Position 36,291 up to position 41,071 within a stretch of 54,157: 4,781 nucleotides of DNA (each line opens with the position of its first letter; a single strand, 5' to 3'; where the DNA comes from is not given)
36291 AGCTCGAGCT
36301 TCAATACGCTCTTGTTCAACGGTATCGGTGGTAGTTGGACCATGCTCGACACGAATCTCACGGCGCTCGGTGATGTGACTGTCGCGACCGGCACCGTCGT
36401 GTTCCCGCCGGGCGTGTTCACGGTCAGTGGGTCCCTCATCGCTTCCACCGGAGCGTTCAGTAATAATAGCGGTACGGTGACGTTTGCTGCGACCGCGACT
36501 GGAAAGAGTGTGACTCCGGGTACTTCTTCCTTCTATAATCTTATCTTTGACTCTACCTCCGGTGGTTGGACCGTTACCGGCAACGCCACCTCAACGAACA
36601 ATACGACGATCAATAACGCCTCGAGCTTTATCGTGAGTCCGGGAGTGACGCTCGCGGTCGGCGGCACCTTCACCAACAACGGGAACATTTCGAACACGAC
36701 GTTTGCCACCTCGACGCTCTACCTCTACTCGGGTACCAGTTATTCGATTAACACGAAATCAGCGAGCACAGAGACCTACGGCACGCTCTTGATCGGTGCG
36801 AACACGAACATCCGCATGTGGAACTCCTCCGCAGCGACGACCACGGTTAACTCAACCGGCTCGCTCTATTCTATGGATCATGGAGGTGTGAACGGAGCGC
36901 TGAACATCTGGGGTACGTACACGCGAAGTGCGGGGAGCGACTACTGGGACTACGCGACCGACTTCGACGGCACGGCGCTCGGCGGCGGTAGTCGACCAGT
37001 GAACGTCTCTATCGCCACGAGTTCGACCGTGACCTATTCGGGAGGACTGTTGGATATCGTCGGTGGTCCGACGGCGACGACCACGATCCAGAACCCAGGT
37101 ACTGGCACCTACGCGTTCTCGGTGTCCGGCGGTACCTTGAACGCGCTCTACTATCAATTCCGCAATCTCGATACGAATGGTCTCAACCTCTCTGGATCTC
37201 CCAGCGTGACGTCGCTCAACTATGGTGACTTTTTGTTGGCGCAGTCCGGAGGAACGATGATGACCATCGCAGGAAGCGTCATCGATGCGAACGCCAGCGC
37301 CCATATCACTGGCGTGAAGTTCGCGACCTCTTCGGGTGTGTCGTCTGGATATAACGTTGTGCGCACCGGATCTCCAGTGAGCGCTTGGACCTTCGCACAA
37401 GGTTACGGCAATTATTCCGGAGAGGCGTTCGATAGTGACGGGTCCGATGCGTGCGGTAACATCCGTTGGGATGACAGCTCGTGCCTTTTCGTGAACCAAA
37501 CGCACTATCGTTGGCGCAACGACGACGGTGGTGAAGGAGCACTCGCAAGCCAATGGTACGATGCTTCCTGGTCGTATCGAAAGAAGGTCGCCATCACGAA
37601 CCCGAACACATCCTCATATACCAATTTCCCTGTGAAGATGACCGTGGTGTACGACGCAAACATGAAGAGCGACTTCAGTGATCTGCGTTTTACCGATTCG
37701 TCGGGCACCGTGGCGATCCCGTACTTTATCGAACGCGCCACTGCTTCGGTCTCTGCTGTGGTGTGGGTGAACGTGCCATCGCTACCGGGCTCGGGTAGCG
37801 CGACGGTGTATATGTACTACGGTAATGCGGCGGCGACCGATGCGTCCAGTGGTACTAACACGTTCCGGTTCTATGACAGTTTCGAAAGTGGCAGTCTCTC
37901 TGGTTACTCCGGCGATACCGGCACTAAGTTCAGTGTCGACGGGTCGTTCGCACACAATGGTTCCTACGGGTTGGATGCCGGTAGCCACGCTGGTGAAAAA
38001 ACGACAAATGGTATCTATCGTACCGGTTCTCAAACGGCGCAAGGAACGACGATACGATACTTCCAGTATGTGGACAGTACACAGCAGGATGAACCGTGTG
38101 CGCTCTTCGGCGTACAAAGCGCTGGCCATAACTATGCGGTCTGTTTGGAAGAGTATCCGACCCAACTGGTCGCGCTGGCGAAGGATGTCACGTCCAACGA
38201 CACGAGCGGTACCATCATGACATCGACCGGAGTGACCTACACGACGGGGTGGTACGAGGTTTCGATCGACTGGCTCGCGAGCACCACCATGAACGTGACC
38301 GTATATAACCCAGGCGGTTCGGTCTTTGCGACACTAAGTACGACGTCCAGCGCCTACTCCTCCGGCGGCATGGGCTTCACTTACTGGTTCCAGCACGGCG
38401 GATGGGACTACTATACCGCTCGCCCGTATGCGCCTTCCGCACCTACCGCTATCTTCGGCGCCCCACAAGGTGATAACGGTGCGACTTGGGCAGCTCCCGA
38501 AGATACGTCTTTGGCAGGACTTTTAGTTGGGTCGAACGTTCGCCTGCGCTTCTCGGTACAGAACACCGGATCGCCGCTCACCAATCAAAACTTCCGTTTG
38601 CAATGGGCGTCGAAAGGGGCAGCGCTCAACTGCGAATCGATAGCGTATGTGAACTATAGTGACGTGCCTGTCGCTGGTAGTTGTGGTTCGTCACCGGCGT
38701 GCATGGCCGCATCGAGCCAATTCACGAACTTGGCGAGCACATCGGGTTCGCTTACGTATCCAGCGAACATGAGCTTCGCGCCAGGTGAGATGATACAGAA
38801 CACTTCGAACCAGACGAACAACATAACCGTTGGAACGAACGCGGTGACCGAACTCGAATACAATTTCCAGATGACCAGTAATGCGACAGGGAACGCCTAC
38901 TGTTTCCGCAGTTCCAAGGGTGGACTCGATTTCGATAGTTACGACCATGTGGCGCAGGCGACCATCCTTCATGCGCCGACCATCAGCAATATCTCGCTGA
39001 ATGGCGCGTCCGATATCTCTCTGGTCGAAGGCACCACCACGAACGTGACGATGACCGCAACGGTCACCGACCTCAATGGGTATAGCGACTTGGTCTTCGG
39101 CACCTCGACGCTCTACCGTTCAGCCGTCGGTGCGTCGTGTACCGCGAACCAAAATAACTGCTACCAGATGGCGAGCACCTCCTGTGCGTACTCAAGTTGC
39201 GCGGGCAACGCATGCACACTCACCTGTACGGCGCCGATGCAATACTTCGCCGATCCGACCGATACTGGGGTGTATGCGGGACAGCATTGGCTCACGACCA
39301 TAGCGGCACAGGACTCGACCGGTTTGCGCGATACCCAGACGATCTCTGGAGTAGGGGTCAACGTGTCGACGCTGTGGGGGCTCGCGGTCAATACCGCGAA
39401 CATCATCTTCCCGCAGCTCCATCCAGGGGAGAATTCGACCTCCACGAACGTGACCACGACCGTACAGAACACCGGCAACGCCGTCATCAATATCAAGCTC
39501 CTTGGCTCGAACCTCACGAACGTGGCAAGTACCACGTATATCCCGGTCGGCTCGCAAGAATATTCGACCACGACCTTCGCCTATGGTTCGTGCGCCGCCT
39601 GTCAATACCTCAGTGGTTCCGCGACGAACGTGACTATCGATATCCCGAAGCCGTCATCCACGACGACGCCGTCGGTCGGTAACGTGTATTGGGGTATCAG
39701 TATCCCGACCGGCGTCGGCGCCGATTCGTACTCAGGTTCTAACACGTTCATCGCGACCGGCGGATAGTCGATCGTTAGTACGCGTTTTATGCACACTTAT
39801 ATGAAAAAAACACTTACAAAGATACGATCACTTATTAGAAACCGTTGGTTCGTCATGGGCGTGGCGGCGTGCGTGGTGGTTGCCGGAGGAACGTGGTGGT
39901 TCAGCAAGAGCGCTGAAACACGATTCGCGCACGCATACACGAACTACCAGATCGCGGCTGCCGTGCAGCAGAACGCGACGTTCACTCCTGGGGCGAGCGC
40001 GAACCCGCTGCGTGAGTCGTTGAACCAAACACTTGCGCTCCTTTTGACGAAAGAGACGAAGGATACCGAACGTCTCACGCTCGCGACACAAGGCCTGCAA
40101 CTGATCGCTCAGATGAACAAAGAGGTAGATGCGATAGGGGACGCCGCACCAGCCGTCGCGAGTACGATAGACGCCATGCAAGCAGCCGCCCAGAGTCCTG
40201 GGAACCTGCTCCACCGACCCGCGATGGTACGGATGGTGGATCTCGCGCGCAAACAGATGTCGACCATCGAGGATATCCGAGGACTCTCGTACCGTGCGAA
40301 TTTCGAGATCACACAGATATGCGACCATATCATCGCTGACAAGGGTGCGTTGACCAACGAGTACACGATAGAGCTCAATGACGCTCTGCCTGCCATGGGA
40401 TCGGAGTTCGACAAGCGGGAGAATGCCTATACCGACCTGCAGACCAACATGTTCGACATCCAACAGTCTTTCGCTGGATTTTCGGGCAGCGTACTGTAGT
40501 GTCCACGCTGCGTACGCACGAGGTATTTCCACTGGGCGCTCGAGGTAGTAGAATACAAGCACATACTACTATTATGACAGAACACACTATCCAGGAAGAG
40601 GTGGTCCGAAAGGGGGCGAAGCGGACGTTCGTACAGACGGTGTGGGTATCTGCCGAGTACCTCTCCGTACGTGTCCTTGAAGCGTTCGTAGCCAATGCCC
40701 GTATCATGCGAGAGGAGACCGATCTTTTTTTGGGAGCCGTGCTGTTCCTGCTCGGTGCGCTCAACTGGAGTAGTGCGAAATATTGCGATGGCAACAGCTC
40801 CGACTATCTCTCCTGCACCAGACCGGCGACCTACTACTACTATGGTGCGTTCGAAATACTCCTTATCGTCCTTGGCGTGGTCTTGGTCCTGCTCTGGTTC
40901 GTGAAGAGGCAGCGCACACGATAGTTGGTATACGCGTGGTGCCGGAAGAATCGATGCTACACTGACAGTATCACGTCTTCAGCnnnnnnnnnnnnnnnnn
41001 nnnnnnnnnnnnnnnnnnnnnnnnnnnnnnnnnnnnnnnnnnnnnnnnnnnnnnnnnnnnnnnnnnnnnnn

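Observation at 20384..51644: Non-cellulosomal cohesin-dockerin network built around the giant gene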

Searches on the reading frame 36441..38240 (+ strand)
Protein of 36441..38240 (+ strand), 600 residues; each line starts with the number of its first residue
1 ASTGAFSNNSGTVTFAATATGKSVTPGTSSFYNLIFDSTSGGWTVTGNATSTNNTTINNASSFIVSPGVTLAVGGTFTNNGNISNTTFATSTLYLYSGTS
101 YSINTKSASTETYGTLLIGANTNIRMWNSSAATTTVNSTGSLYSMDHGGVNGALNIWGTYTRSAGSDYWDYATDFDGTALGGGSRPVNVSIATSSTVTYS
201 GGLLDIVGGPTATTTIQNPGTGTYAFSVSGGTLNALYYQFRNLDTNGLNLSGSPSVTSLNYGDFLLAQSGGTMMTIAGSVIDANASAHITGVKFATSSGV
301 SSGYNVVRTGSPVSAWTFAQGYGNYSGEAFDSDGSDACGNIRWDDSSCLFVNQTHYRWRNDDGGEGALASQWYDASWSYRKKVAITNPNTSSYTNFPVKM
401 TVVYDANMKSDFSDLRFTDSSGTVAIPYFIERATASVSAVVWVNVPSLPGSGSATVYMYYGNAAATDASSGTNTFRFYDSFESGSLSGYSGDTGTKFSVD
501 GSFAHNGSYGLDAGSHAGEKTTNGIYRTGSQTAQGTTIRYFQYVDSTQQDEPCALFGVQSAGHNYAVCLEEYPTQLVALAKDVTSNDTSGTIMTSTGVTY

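Call 73: search_protein_families(library=pfam, proteins=[window:36441-38240:+], max_evalue=0.001)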
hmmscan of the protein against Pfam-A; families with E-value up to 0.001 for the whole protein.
window:36441-38240:+ (600 aa): 1 family
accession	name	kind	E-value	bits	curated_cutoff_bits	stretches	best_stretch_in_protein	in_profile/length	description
PF10102.14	DUF2341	-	3.5e-22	79.1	23.4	1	411-486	1-76/84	Domain of unknown function (DUF2341)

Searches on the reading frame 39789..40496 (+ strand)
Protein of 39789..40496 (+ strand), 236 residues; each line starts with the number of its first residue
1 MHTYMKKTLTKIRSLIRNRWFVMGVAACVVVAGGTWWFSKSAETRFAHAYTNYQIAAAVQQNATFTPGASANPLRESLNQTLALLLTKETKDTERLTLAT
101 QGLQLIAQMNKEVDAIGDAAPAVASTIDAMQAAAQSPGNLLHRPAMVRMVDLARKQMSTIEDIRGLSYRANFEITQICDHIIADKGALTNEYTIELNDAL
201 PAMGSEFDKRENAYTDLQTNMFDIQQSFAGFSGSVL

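Call 11: search_protein_families(library=pfam, proteins=[window:39789-40496:+], max_evalue=0.01)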
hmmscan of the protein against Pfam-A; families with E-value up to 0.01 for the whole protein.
window:39789-40496:+ (236 aa): 0 families

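Call 14: search_protein_families(library=ncbifam, proteins=[window:39789-40496:+], max_evalue=1)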
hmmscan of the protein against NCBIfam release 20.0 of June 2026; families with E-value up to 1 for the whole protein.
window:39789-40496:+ (236 aa): 3 families
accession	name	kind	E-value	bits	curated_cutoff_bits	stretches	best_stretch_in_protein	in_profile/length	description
NF047891.1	BREXATPasePglY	equivalog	0.022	12.7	1700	1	54-131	1050-1124/1296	BREX-2 system ATPase PglY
NF058591.1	archaellum_scaf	equivalog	0.052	13.1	225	1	57-175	46-164/250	archaellum flagellar motor scaffold protein FlaX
NF033761.1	gliding_GltJ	equivalog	0.11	11.6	450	1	21-154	372-502/671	adventurous gliding motility protein GltJ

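Call 65: search_protein_families(library=pfam, proteins=[window:39900-40496:+], max_evalue=1)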
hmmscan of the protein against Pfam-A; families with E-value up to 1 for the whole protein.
window:39900-40496:+ (199 aa): 0 families

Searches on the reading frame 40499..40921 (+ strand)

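Call 65: search_protein_families(library=pfam, proteins=[window:40499-40921:+], max_evalue=1)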
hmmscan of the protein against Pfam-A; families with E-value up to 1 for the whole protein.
window:40499-40921:+ (141 aa): 2 families
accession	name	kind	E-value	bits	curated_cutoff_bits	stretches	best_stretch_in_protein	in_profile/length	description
PF23021.3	6TM_2nd_PGAP2IP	-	0.044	14.1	27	1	62-91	145-174/181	PGAP2IP, second transmembrane domain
PF17410.7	Stevor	-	0.38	10.7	25.4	1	100-139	221-262/275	Subtelomeric Variable Open Reading frame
